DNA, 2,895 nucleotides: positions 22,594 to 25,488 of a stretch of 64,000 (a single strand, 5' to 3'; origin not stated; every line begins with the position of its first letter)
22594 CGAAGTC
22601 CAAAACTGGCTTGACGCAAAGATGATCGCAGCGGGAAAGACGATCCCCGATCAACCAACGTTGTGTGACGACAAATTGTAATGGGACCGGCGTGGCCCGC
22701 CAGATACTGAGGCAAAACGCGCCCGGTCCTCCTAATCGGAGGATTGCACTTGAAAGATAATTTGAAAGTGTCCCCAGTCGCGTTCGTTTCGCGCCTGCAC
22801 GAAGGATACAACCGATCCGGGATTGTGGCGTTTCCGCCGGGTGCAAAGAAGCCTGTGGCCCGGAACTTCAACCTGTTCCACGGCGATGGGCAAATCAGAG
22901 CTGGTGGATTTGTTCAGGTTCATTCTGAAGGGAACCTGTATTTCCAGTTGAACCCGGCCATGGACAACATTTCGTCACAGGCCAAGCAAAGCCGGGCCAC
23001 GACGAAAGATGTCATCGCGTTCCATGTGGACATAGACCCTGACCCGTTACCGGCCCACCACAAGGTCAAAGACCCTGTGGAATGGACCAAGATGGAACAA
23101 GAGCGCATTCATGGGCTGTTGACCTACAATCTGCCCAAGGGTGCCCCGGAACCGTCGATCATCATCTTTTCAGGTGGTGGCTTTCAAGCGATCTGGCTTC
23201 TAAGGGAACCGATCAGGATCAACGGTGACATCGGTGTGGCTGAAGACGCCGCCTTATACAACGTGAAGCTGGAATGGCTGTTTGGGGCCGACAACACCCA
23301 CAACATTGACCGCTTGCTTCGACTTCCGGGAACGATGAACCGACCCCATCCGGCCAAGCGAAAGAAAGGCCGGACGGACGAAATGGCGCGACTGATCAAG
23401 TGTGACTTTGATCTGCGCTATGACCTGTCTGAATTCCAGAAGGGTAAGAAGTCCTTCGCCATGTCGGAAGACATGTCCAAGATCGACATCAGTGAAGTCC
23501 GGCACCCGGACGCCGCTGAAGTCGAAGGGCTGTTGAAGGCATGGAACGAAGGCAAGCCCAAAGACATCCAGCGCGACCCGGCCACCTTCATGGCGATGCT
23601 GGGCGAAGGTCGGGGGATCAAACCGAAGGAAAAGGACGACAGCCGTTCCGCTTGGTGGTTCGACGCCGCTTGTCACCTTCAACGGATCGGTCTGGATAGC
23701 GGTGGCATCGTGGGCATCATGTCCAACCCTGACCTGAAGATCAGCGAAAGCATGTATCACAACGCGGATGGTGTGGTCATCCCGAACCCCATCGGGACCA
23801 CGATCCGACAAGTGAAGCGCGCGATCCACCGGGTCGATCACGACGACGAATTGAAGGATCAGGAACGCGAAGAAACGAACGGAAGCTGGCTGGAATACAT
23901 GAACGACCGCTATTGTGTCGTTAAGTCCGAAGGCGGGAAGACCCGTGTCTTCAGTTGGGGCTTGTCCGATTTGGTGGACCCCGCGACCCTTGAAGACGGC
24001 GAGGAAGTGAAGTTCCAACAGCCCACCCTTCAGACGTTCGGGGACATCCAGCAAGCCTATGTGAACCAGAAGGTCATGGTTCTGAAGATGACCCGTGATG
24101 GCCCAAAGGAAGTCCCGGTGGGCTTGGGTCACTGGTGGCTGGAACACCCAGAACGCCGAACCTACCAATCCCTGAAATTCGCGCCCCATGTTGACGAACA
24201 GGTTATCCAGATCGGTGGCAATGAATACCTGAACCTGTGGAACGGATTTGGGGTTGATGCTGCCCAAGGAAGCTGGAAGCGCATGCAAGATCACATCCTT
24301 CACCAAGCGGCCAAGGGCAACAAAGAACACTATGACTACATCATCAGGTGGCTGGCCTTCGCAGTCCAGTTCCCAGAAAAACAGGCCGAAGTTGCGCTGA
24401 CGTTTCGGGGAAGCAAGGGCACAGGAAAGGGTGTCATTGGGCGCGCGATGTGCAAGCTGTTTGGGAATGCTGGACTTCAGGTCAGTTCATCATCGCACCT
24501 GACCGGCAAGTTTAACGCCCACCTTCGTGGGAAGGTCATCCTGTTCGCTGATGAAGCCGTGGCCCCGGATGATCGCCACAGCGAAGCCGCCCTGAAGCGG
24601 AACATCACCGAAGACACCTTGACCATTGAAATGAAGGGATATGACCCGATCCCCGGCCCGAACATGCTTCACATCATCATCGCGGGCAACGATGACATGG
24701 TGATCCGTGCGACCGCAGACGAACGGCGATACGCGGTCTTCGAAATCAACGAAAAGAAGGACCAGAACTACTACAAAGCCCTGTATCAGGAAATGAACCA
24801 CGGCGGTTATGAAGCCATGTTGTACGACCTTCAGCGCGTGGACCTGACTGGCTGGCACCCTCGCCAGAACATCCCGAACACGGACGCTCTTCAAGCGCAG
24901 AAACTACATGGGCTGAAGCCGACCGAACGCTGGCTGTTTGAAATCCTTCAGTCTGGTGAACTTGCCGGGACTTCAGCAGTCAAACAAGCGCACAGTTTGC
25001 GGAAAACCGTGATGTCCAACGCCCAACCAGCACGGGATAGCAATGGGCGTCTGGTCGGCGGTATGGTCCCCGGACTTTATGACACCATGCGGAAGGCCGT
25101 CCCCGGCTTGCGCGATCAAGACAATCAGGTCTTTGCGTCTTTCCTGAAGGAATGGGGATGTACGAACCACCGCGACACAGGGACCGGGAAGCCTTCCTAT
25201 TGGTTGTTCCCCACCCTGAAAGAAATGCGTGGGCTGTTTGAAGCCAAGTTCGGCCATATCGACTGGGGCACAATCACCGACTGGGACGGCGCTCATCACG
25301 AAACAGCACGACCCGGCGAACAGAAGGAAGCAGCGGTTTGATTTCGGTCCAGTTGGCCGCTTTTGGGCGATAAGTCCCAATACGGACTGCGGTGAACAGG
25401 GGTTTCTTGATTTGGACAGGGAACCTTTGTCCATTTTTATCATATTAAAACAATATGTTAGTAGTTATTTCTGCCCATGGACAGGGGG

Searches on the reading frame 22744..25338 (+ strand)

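Call 26: search_protein_families(library=pfam, proteins=[window:22744-25338:+], max_evalue=0.01)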
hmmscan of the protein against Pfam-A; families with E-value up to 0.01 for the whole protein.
window:22744-25338:+ (865 aa): 3 families
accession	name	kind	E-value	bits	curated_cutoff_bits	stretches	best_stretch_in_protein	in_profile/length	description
PF19263.5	DUF5906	-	3.6e-19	69.9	27.6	1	554-662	1-114/114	Family of unknown function (DUF5906)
PF05272.17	VapE-like_dom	-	0.00037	20.5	25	1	536-673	35-173/217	Virulence-associated protein E-like domain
PF16793.10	RepB_primase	-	0.0021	18.4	24.3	1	138-231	88-175/186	RepB DNA-primase N-terminal domain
